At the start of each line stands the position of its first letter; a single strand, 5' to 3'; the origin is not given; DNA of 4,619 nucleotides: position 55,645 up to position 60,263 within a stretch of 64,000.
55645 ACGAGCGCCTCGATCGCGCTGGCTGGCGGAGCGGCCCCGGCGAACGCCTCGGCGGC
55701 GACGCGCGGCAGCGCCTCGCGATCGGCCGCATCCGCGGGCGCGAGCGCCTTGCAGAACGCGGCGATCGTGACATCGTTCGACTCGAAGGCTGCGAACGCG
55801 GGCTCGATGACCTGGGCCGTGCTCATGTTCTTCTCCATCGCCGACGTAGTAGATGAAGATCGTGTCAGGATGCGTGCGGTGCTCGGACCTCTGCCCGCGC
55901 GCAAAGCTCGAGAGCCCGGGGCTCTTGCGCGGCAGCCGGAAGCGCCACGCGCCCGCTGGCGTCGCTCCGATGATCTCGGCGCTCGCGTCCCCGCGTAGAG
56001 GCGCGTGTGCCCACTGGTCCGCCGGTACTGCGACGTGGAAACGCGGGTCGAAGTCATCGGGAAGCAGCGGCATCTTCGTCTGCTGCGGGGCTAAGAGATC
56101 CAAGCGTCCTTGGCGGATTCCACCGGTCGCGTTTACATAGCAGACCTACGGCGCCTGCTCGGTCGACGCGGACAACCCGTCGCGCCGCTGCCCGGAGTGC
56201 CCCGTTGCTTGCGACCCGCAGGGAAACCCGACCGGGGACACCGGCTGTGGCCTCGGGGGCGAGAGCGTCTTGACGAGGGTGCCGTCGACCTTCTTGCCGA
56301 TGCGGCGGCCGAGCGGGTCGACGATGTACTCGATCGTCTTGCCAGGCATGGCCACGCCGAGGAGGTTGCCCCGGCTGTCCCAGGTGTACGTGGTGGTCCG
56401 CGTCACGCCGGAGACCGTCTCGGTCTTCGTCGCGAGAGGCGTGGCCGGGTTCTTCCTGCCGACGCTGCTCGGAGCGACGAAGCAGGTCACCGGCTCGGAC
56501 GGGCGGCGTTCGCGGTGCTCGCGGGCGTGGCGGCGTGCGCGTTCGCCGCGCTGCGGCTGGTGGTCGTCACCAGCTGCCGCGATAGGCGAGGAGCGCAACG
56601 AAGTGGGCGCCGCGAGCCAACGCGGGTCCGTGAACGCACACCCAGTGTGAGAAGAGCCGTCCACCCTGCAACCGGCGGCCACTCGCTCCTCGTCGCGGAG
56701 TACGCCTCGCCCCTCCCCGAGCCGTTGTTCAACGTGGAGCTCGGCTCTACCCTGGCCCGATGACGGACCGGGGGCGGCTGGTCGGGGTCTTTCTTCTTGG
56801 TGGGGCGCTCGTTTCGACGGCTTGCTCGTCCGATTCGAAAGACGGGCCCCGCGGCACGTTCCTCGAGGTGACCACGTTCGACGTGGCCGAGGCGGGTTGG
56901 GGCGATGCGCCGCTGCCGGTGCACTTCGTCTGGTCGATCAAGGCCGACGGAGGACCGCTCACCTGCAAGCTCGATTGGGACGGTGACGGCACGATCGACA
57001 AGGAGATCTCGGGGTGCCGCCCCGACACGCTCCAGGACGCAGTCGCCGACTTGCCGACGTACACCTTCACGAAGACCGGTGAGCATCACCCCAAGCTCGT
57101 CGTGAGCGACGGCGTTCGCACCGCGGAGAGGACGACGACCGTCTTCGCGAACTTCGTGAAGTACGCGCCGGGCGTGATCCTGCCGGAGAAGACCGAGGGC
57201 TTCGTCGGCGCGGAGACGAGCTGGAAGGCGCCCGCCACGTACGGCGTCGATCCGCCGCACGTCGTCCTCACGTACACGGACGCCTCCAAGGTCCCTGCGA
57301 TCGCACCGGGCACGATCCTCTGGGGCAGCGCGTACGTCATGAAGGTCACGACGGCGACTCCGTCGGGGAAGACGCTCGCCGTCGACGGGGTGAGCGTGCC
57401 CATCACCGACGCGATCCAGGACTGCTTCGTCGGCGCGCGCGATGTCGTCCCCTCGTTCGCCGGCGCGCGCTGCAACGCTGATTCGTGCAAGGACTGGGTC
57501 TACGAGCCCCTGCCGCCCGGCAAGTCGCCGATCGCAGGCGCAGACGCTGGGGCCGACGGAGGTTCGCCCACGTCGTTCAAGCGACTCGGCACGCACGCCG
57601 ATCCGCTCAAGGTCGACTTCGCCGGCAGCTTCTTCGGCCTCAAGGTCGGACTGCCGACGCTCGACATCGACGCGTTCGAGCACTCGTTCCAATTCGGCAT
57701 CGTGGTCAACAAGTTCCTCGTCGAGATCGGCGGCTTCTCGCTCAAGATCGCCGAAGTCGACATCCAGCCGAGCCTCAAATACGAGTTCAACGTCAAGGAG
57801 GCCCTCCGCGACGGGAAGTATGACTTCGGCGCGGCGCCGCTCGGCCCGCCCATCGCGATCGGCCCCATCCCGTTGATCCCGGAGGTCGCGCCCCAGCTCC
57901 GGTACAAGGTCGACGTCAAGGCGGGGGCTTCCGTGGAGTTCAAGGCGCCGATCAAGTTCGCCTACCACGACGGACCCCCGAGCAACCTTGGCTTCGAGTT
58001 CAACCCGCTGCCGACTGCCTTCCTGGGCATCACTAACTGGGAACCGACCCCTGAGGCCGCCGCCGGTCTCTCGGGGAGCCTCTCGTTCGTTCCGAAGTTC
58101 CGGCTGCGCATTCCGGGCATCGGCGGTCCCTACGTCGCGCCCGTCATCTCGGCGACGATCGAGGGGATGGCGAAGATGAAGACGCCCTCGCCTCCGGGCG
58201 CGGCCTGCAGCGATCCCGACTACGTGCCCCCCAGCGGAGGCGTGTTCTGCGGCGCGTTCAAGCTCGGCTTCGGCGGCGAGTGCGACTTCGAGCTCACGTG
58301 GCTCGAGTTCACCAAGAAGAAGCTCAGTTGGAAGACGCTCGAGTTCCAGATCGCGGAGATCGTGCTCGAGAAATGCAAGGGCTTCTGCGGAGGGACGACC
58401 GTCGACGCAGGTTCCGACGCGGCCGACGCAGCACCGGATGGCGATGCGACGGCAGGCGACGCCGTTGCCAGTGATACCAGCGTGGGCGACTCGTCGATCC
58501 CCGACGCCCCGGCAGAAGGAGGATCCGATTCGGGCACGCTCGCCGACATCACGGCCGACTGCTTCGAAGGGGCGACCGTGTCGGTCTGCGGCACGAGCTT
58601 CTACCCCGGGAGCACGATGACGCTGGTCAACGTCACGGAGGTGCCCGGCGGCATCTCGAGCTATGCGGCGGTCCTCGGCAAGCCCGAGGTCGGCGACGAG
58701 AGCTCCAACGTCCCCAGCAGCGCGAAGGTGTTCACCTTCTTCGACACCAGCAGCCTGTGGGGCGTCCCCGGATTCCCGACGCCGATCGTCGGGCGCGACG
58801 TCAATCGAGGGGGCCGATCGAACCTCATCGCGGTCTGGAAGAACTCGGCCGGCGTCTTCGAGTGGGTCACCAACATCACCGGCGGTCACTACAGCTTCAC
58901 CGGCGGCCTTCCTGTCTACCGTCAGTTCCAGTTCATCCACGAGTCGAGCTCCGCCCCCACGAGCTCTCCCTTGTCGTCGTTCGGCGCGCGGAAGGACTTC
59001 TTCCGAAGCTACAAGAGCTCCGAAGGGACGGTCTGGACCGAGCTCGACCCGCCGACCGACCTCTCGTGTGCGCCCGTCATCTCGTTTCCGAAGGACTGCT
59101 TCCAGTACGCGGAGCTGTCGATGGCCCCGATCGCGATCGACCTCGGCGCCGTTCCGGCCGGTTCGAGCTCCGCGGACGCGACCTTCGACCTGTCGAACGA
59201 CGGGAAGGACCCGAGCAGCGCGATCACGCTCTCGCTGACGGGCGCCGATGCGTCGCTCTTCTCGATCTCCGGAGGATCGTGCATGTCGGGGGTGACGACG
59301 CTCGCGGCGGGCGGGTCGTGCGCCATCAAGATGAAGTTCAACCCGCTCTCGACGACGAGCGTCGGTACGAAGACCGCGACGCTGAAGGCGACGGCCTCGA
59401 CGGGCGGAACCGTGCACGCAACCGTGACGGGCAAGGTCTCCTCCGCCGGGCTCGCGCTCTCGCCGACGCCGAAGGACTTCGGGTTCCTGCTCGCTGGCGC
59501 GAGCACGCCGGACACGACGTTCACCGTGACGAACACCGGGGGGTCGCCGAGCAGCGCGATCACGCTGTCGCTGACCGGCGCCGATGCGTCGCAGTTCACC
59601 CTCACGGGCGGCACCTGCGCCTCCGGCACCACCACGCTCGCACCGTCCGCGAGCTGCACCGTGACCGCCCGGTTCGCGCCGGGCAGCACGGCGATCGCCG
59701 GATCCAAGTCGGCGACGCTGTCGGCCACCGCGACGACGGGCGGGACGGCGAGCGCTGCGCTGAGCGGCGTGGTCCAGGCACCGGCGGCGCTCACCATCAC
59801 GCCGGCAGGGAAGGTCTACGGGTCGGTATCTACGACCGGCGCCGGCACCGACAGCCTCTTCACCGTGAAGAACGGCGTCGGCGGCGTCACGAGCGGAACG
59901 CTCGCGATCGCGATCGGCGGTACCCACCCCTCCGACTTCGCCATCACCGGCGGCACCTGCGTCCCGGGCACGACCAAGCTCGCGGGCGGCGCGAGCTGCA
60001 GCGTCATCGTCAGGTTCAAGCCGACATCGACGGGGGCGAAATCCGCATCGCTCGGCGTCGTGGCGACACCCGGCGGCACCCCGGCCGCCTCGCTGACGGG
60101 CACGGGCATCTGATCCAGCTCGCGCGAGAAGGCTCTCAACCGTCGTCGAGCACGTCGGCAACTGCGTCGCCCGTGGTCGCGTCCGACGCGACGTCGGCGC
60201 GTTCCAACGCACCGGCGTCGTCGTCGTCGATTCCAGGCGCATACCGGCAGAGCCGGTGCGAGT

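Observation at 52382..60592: Three direct copies of a 41-52 bp hairpin element, each just upstream of a minus-strand start codon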

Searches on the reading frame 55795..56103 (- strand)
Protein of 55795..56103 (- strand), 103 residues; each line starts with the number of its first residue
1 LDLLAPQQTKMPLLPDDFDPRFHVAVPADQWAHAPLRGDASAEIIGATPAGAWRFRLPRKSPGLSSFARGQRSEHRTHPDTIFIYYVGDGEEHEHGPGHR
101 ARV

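Call 15: search_protein_families(library=pfam, max_evalue=0.01, proteins=[window:55816-56073:-])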
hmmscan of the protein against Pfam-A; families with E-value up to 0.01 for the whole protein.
seq(86 aa): 1 family
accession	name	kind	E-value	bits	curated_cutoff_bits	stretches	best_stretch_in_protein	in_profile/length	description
PF09937.14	DUF2169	-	1.5e-14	54.5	25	1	1-74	206-282/294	Uncharacterized protein conserved in bacteria (DUF2169)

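Call 34: search_protein_families(library=pfam, max_evalue=1, proteins=[window:55795-56103:-])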
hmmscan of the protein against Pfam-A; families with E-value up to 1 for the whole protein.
seq(103 aa): 2 families
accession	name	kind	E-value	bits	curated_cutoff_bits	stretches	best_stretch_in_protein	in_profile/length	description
PF09937.14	DUF2169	-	9.9e-16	58.4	25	1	7-84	202-282/294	Uncharacterized protein conserved in bacteria (DUF2169)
PF06172.17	Cupin_5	-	0.19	12.2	25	0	20-55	98-133/139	Cupin superfamily (DUF985)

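Call 48: find_homologous_proteins(query=window:55816-56085:-, max_evalue=0.00001)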
Query seq(90 aa): 3 candidates shared short words with the query, none scored E <= 0.00001.

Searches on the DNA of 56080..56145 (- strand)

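Call 45: search_dna_similar(query=window:56080-56145:-, collection=plasmids, mode=distant, max_evalue=1, max_rows=10)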
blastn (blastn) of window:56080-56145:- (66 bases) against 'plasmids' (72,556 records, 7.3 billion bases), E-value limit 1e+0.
No match.

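Call 46: search_dna_similar(query=window:56080-56145:-, collection=phages, mode=distant, max_evalue=1, max_rows=10)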
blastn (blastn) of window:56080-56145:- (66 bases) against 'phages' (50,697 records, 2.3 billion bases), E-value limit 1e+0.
No match.

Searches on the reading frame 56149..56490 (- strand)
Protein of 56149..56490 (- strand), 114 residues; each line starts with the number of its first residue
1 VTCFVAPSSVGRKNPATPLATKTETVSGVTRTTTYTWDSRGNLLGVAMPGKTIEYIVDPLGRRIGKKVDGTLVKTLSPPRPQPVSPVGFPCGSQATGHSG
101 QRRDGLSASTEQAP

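Call 15: search_protein_families(library=pfam, max_evalue=0.01, proteins=[window:56149-56490:-])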
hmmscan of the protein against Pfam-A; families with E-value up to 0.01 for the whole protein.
seq(114 aa): 1 family
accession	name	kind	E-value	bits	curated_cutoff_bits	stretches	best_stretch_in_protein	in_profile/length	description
PF05593.20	RHS_repeat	-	0.0019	19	22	1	30-51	15-36/38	RHS Repeat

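Call 60: search_protein_families(library=ncbifam, max_evalue=0.01, proteins=[window:56149-56490:-])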
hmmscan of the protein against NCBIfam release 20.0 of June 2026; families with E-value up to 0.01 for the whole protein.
seq(114 aa): 1 family
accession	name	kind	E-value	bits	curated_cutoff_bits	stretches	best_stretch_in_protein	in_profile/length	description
TIGR01643.1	YD_repeat_2x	repeat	0.0037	17.7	15.8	0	30-51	15-36/42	YD repeat-containing protein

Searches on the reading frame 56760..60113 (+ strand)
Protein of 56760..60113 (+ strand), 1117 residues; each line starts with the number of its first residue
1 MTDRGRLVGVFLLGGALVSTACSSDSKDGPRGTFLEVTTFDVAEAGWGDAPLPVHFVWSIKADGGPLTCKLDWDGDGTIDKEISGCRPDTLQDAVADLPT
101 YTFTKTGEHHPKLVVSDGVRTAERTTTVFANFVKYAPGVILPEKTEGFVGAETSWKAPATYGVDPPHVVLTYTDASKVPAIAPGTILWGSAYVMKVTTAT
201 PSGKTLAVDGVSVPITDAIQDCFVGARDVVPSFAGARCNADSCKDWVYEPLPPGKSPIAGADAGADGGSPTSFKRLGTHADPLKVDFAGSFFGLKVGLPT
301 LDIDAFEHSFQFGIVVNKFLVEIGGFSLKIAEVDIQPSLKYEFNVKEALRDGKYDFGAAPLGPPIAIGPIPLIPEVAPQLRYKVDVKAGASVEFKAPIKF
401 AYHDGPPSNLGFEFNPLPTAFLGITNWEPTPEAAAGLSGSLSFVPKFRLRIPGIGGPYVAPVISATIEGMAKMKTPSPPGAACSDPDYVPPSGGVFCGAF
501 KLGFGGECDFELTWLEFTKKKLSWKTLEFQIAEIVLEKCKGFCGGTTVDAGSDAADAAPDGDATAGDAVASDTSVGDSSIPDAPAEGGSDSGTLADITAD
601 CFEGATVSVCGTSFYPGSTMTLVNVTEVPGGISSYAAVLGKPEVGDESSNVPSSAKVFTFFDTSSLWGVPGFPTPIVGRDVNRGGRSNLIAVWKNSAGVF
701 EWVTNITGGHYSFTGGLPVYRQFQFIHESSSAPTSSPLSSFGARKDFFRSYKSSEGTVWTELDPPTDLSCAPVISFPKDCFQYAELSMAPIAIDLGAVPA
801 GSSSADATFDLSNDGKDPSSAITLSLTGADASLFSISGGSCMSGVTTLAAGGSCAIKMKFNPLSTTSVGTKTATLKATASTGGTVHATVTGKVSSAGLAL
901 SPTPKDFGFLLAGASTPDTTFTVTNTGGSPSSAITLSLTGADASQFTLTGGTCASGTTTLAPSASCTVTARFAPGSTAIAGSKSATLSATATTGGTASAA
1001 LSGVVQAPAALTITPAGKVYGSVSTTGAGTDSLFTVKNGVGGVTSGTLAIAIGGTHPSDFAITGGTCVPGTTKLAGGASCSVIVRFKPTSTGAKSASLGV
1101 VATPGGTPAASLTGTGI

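Call 15: search_protein_families(library=pfam, max_evalue=0.01, proteins=[window:56760-60113:+])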
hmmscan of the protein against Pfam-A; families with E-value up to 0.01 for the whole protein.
window:56760-60113:+ (1117 aa): 5 families
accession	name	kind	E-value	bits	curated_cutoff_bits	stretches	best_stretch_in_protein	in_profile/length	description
PF22544.2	HYDIN_VesB_CFA65-like_Ig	-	1e-11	45.3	25.5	1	786-892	3-100/100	HYDIN/CFA65/VesB-like, Ig-like domain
PF22073.2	Cep192_D4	-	5.6e-09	36.6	35.5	0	918-980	23-86/112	Cep192 domain 4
PF15780.11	ASH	-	2.1e-07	31.4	27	0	786-876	3-87/98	Abnormal spindle-like microcephaly-assoc'd, ASPM-SPD-2-Hydin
PF05753.20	TRAP_beta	-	9.9e-05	22.2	22.4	0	920-997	40-117/178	Translocon-associated protein beta (TRAPB)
PF07610.17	DUF1573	-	0.0012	19.2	26.1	0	793-892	8-97/98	Protein of unknown function (DUF1573)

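Call 60: search_protein_families(library=ncbifam, max_evalue=0.01, proteins=[window:56760-60113:+])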
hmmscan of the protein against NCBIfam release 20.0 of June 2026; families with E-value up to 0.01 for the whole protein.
window:56760-60113:+ (1117 aa): 1 family
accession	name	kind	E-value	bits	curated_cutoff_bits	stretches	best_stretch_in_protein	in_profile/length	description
NF012200.0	choice_anch_D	domain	2.8e-37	127.6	45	3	784-878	15-102/108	choice-of-anchor D domain-containing protein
